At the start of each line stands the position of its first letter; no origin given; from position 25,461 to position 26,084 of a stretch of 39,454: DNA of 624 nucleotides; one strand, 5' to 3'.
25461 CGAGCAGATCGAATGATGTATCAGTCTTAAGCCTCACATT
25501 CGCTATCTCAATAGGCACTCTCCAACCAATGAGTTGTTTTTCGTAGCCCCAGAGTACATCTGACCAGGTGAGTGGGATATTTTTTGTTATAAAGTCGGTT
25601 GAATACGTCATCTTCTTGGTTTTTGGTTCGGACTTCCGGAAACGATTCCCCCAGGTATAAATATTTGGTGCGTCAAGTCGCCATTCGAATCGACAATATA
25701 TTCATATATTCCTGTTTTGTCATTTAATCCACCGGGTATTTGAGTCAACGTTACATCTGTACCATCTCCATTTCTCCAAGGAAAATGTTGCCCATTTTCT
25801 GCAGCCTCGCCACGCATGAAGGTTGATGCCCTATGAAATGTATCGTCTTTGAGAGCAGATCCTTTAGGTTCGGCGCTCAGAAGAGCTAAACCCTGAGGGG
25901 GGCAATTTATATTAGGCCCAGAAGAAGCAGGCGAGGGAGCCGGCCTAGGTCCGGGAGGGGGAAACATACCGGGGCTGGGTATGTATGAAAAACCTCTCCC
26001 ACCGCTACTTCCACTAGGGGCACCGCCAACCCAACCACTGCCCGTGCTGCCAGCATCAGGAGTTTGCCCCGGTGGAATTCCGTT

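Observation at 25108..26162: RHS-2 has an atypical core terminus, a ~85-aa Gly/Ser/Pro/Asn linker and an unassigned ~95-aa toxin tip with an ATGA-coupled immunity gene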

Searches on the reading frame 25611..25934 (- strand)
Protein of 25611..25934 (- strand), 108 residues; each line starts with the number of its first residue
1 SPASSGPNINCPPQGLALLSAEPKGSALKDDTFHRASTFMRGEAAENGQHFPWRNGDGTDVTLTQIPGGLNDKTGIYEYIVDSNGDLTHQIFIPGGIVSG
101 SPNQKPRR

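Call 7: search_protein_families(library=pfam, proteins=[window:25611-25910:-], max_evalue=1)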
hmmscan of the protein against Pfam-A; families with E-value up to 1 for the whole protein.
seq(100 aa): 0 families

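Call 8: search_protein_families(library=ncbifam, proteins=[window:25611-25910:-], max_evalue=1)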
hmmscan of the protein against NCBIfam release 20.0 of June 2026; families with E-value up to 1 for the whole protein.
seq(100 aa): 0 families

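Call 9: search_solved_structures(query=window:25611-25910:-, max_evalue=10, show_alignments=3)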
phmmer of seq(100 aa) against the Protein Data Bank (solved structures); distinct sequences matched with E-value up to 10: 1.
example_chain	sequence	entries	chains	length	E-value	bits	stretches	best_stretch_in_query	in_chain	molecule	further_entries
4jgu_A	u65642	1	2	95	0.74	13.2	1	41-81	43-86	ColH protein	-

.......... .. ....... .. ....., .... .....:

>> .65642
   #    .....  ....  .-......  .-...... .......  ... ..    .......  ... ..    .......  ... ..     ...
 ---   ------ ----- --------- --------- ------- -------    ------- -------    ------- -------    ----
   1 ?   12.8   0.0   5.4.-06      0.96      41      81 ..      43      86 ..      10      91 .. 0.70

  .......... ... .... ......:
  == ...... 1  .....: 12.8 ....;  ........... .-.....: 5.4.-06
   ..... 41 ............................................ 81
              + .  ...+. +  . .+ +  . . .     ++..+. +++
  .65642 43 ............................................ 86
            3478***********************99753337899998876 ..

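Call 11: find_homologous_proteins(query=window:25611-25910:-, max_evalue=0.01)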
Query seq(100 aa): 94 candidates shared short words with the query, none scored E <= 0.01.

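Call 19: search_protein_representatives(protein=window:25611-25934:-)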
Query: 108 residues. Proteins with E-value up to 0.001 (for the whole library): 703; up to 1e-10: 322; up to 1e-30: 0. The best 150 are listed.
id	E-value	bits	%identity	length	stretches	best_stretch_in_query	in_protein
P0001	2.2e-25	105.1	58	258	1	13-104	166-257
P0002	2.6e-24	101.6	55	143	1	13-104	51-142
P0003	4.7e-24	100.8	53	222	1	6-104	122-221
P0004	5.7e-24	100.6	55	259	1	12-102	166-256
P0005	6.9e-24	100.3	54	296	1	6-104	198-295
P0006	8.1e-24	100.1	57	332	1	13-105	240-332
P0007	1.0e-23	99.7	61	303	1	18-102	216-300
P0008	1.3e-23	99.4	53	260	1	10-103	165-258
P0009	2.8e-23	98.3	58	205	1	16-101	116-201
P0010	3.0e-23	98.2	56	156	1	17-103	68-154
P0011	3.1e-23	98.2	58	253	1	14-103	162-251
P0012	4.9e-23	97.5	54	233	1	13-104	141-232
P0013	6.8e-23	97.1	56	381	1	18-106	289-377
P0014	7.8e-23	96.9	53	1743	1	9-103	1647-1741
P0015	1.8e-22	95.7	57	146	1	13-102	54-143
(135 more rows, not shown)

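Call 29: find_homologous_proteins(query=A1, max_evalue=0.00001)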
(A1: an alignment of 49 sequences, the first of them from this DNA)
Query A1 (49 sequences) (96 aa, profile of the alignment): 120 proteins with E <= 0.00001 among 622 candidates.
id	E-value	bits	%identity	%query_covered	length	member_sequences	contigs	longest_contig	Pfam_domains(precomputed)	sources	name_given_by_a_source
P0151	6.6e-36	140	51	92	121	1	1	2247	-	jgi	jgi:filamentous hemagglutinin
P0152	8.0e-36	140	56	94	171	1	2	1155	-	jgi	jgi:hypothetical protein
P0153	9.4e-36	139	58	94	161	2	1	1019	-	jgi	jgi:hypothetical protein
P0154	1.0e-35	139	58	93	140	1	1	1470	-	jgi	jgi:hypothetical protein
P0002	3.5e-35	138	56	95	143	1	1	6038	-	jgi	jgi:hypothetical protein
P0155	2.1e-34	135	52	92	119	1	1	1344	-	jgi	-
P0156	3.3e-34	134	57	93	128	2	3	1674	-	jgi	jgi:filamentous hemagglutinin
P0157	4.7e-34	134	46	95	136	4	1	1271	-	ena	-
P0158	7.9e-34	133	51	84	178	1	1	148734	-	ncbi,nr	ncbi:MAG: hypothetical protein Q3970_01765, partial [Neisseria sp.]|nr:hypothetical protein [Neisser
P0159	1.7e-33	132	51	83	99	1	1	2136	-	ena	-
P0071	3.0e-33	131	43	90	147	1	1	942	-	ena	-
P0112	3.7e-33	131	41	91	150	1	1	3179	-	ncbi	-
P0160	4.9e-33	131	52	91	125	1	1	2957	-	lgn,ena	-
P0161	5.4e-33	131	42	92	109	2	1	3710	-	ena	-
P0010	6.8e-33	130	57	90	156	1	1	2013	-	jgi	jgi:hypothetical protein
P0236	2.4e-17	80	35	86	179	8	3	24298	-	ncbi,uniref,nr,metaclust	ncbi:hypothetical protein BWGOE8_32830 [Bacillus mycoides]|uniref:Pre-toxin TG domain-containing pro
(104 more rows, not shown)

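Call 30: search_solved_structures(query=A1, max_evalue=10, show_alignments=3)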
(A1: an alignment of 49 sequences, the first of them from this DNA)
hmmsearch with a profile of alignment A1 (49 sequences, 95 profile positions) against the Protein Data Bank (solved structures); distinct sequences matched with E-value up to 10: 0.

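Call 31: search_protein_families(library=pfam, alignment_id=A1, max_evalue=1)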
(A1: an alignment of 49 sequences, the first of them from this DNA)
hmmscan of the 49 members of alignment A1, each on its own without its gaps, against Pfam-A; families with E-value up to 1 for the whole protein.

A. member 1, seq(96 aa): 0 families

B. families by the number of members that match (of 49 scanned): 9 families
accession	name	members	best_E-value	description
PF15985.11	KH_6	1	0.068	KH domain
PF20098.4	DUF6488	1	0.074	Family of unknown function (DUF6488)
PF22708.2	S1CSD-TOTE-1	1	0.075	S1/CSD-like domain 1 of the TOTE conflict systems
PF17802.7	SpaA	1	0.095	Prealbumin-like fold domain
PF18662.7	HTH_56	1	0.14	Cch helix turn helix domain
PF09575.15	Spore_SspJ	1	0.17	Small spore protein J (Spore_SspJ)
PF04369.19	Lactococcin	1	0.17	Lactococcin-like family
PF12680.13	SnoaL_2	1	0.2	SnoaL-like domain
PF21924.1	XRCC4_CC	1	0.3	XRCC4 coiled-coil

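Call 33: find_encoding_contigs(protein=P0158, flank=4000, max_places=3)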
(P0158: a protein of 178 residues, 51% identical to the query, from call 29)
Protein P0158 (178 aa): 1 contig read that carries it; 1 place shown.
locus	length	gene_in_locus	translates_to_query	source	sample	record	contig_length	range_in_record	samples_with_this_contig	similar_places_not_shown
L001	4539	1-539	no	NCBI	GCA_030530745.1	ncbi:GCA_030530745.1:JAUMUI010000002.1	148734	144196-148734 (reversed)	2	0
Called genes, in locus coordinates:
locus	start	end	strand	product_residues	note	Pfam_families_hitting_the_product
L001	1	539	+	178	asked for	?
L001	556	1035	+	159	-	PF10004:DUF2247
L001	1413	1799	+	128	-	PF04591:DUF596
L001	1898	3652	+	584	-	PF08479:POTRA_2, PF17287:POTRA_3, PF03865:ShlB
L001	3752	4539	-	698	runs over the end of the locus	PF07715:Plug, PF00593:TonB_dep_Rec_b-barrel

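Call 34: find_encoding_contigs(protein=P0236, flank=4000, max_places=3)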
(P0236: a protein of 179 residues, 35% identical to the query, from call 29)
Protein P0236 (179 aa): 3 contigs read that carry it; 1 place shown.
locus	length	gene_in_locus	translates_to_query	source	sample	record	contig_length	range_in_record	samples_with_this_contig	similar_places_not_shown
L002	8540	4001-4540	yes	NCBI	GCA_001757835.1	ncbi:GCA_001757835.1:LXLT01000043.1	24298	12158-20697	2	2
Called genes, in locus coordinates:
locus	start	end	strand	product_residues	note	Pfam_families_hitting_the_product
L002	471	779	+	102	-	PF20040:DUF6442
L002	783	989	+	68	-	PF13560:HTH_31 (weak), PF12844:HTH_19, PF01381:HTH_3, PF13443:HTH_26 (weak)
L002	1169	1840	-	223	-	-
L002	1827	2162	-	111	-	PF03551:PadR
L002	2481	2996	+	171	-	-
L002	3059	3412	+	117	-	-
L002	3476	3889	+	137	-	PF24172:CdiI_ImmP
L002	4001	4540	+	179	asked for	-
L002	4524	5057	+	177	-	PF10004:DUF2247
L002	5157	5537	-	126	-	PF01526:DDE_Tnp_Tn3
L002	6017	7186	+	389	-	PF00144:Beta-lactamase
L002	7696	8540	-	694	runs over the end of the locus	PF00144:Beta-lactamase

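Call 44: predict_structure(alignment_id=A2)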
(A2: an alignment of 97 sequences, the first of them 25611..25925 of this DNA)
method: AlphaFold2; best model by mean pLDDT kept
length: 105 residues; sequences in the alignment: 97
mean_pLDDT: 92.1   pTM: 0.84
mean pLDDT of the five models: 92.1, 92.1, 91.7, 91.6, 91.2
residues with pLDDT >= 90: 89; 70-90: 7; 50-70: 6; < 50: 3
segments of 3 or more residues with pLDDT < 50: none
pLDDT, mean of each block of 10 residues (from residue 1): 68 97 96 97 97 93 98 98 97 95 63
secondary structure, 60 per line:
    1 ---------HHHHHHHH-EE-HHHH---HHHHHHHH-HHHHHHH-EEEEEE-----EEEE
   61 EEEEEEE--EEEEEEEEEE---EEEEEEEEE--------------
elements in order: H10-17 H22-25 H29-36 H38-44 E46-51 E57-67 E70-79 E83-91

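Call 47: fold_search(model_id=the predicted structure, library=pdb)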
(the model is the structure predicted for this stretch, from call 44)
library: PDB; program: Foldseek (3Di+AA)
matches with E <= 10: 501; with E <= 0.001: 0
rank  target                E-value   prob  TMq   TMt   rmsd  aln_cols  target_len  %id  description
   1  6fej_B                7.8e-02  0.28  0.29  0.27   8.9       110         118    9  Anabaena Apo-C-Terminal Domain Homolog Protein (released 2018-07-18)
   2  6fej_A                9.4e-02  0.44  0.31  0.28   7.9        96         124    7  Anabaena Apo-C-Terminal Domain Homolog Protein (released 2018-07-18)
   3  6s5l_I                2.1e-01  0.21  0.30  0.26   8.0       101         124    8  Anabaena Apo-C-Terminal Domain Homolog Of The Orange Carotenoid Protein In Native Conditions (released 2020-05-13)
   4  9r84_A                2.7e-01  0.23  0.32  0.28   8.2        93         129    6  The C103F Mutant of Apo-C-Terminal Domain Homolog of the Orange Carotenoid Protein (CTDH) from Anabaena (released 2025-08-06)
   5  6s5l_L                2.9e-01  0.20  0.31  0.28   9.0       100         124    7  Anabaena Apo-C-Terminal Domain Homolog Of The Orange Carotenoid Protein In Native Conditions (released 2020-05-13)
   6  9r84_B                3.3e-01  0.18  0.30  0.27   8.9        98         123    8  The C103F Mutant of Apo-C-Terminal Domain Homolog of the Orange Carotenoid Protein (CTDH) from Anabaena (released 2025-08-06)
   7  6zea                  4.1e-01  0.38  0.28  0.11   3.9        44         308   18  Strictosidine Synthase from Catharanthus roseus in complex with racemic 1-methyl-2,3,4,9-tetrahydro-1H-beta-carboline (released 2020-09-02)
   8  8qx7_B                4.1e-01  0.13  0.28  0.25   8.3       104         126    8  Apo-C-Terminal Domain Homolog of the Orange Carotenoid Protein from Anabaena at a resolution of 1.95 Angstroms (released 2024-04-03)
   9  5kk0_A                5.2e-01  0.15  0.25  0.07   4.8        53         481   21  Synechocystis ACO mutant - T136A (released 2016-07-13)
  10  5yc2_C                5.6e-01  0.15  0.27  0.16   7.3        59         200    8  Crystal structure of inner membrane protein Bqt4 in complex with telomeric protein Rap1 (released 2018-11-14)
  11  6s5l_H                5.9e-01  0.18  0.33  0.30   8.5       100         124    7  Anabaena Apo-C-Terminal Domain Homolog Of The Orange Carotenoid Protein In Native Conditions (released 2020-05-13)
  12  8qx7_A                5.9e-01  0.16  0.31  0.27   7.5        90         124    7  Apo-C-Terminal Domain Homolog of the Orange Carotenoid Protein from Anabaena at a resolution of 1.95 Angstroms (released 2024-04-03)
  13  6s5l_D                5.9e-01  0.14  0.30  0.26   7.7       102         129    8  Anabaena Apo-C-Terminal Domain Homolog Of The Orange Carotenoid Protein In Native Conditions (released 2020-05-13)
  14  6s5l_A                6.3e-01  0.14  0.32  0.28   8.8       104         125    8  Anabaena Apo-C-Terminal Domain Homolog Of The Orange Carotenoid Protein In Native Conditions (released 2020-05-13)
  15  6s5l_G                7.0e-01  0.14  0.32  0.28   7.6       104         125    9  Anabaena Apo-C-Terminal Domain Homolog Of The Orange Carotenoid Protein In Native Conditions (released 2020-05-13)
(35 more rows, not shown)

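Call 50: fold_search(model_id=the predicted structure, library=viral)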
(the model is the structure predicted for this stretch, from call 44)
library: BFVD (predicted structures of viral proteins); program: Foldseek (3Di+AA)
matches with E <= 10: 1007; with E <= 0.001: 0
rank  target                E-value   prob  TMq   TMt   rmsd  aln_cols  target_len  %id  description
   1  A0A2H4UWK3            6.8e-03  1.00  0.53  0.38   6.5       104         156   17  Ankyrin repeat domain-containing protein [Bodo saltans virus]
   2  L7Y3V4                2.4e-02  1.00  0.52  0.13   2.9        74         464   19  Putative ankyrin repeat protein [Megavirus lba]
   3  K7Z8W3                2.8e-02  1.00  0.52  0.21   2.9        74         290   19  Putative ankyrin repeat protein [Megavirus courdo11]
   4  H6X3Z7                4.0e-02  0.44  0.25  0.24  11.1        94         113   16  Uncharacterized protein [Klebsiella phage vB_KleM_RaK2]
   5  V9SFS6                5.1e-02  0.85  0.36  0.25   9.0        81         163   11  Uncharacterized protein [Tunisvirus fontaine2]
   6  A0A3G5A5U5            5.4e-02  0.98  0.46  0.07   4.7        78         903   22  Ankyrin repeat-containing protein [Hyperionvirus sp.]
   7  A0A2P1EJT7            7.3e-02  0.98  0.48  0.06   2.8        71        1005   18  (no name in the UniProt tables at hand)
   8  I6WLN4                9.3e-02  0.57  0.33  0.21   5.3        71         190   18  Uncharacterized protein [Burkholderia phage BcepMigl]
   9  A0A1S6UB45            9.3e-02  0.47  0.28  0.23  11.6        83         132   10  Uncharacterized protein [Serratia phage BF]
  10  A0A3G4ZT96            9.8e-02  0.99  0.50  0.07   2.7        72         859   18  Ankyrin repeat-containing protein [Edafosvirus sp.]
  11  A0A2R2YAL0            9.8e-02  0.63  0.31  0.42   4.0        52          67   21  Uncharacterized protein [Pseudomonas phage PPSC2]
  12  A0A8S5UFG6            1.8e-01  0.35  0.28  0.15   8.1        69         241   12  Uncharacterized protein [Myoviridae sp. ctcyQ27]
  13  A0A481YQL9            1.9e-01  0.28  0.30  0.07  12.1        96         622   12  Uncharacterized protein [Pithovirus LCDPAC01]
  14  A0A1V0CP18            2.0e-01  0.47  0.31  0.20   6.6        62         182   13  (no name in the UniProt tables at hand)
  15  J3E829                2.9e-01  0.96  0.50  0.06   2.6        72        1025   18  (no name in the UniProt tables at hand)
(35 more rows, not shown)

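Call 61: search_dna_similar(query=window:25611-25898:-, collection=plasmids, mode=protein, max_evalue=0.001, max_rows=15)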
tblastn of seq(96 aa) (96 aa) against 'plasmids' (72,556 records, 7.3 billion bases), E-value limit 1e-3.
Records with a match: 15; places in all: 15; records where one place covers at least 80% of the query: 11.
Best place of each record, by identity: <60% 15.
By first word of the organism name: Bacillus 6; Photobacterium 1; Neisseria 1; Duffyella 1; Deinococcus 1; Nocardia 1; Vibrio 1; Cronobacter 1; Rhizobium 1; Burkholderia 1.
By predicted mobility (MOB-suite, as given by PLSDB): non-mobilizable 11; conjugative 4.
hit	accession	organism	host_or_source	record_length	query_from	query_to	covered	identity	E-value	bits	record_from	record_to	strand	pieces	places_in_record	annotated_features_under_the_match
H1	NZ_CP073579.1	Photobacterium sp. GJ3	-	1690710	6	93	92%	54.5%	2e-23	99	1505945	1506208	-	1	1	record has no annotation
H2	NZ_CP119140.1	Neisseria gonorrhoeae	Homo sapiens,whole organism,blood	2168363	6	95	94%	47.8%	7e-20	89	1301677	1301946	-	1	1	none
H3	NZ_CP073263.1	Duffyella gerundensis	Lolium perenne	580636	6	94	93%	44.9%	6e-18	84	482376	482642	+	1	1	hemagglutinin repeat-containing protein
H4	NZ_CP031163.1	Deinococcus wulumuqiensis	cell culture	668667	6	93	92%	44.3%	8e-14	72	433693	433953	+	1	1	hypothetical protein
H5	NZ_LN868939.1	Nocardia farcinica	not known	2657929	8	92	89%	43.5%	4e-17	81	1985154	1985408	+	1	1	none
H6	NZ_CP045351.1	Vibrio aquimaris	pure culture,Non-filtered water from ...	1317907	6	92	91%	37.5%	2e-10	62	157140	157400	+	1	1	none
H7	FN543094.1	Cronobacter turicensis z3032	-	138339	13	96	88%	36.9%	5e-7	52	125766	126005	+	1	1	hypothetical protein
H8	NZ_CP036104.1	Bacillus mycoides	cell culture,soil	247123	13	95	86%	35.3%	2e-5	48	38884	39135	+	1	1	hypothetical protein | DUF2247 family protein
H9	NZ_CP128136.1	Bacillus mycoides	bacterial isolate,field soil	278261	13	95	86%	35.3%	2e-5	48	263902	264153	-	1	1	hypothetical protein | DUF2247 family protein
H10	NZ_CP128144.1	Bacillus mycoides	bacterial isolate,field soil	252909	13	95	86%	35.3%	2e-5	48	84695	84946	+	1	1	hypothetical protein | DUF2247 family protein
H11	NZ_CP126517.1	Bacillus toyonensis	bacterial isolate,warm, humid forested ...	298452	13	95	86%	34.1%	1e-4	45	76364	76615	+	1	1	S-layer protein | DUF2247 family protein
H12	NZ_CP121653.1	Rhizobium sp. CB3171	Calliandra calothyrsus,cell culture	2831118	60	96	39%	51.4%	6e-4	44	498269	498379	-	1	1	record has no annotation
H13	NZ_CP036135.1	Bacillus mycoides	cell culture,soil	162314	63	96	35%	50.0%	5e-4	44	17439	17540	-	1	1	none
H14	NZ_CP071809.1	Bacillus mycoides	cell culture,soil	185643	63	96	35%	50.0%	5e-4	44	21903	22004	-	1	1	none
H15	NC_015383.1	Burkholderia gladioli BSR3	-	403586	44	83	42%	42.5%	7e-4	44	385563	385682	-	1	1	RHS repeat-associated core domain-containing protein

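Call 62: get_annotated_region(hit=H2, flank=5000)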
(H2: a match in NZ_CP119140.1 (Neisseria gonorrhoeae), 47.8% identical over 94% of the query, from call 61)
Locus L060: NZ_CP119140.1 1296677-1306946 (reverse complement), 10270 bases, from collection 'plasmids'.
description: Neisseria gonorrhoeae strain 2022NG-0076 plasmid p2022NG-0076_1, complete sequence
organism: Neisseria gonorrhoeae (NCBI taxid 485)
taxonomy: Bacteria; Pseudomonadota; Betaproteobacteria; Neisseriales; Neisseriaceae; Neisseria; Neisseria gonorrhoeae
host: -; source: Homo sapiens,whole organism,blood; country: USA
typing (MOB-suite, as given by PLSDB): non-mobilizable
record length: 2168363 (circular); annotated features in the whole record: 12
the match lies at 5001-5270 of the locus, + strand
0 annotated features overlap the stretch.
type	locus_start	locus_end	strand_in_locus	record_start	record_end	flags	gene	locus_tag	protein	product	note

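Call 64: search_protein_families(library=pfam, proteins=[L060:3900-5300:+, L060:5297-5770:+, L060:2955-3896:+], max_evalue=0.001)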
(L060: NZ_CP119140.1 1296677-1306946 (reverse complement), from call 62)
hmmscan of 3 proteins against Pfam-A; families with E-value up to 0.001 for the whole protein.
L060:3900-5300:+ (466 aa): 1 family
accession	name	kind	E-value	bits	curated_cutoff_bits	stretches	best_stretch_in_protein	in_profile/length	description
PF06255.18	MafB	-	1.5e-162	540.8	25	1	33-362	1-311/312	Neisseria toxin MafB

L060:5297-5770:+ (157 aa): 1 family
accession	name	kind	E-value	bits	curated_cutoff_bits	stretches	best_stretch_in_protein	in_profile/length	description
PF10004.14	DUF2247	-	7.1e-51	172.5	25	1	4-153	2-157/158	Uncharacterized protein conserved in bacteria (DUF2247)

L060:2955-3896:+ (313 aa): 0 families

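Call 80: search_protein_families(library=padloc, proteins=[window:25611-25925:-], max_evalue=0.1)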
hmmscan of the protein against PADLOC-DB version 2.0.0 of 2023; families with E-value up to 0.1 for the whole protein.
window:25611-25925:- (105 aa): 0 families

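Call 81: search_protein_families(library=phrogs, proteins=[window:25611-25925:-], max_evalue=0.1)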
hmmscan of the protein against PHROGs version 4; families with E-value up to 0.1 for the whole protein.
window:25611-25925:- (105 aa): 0 families
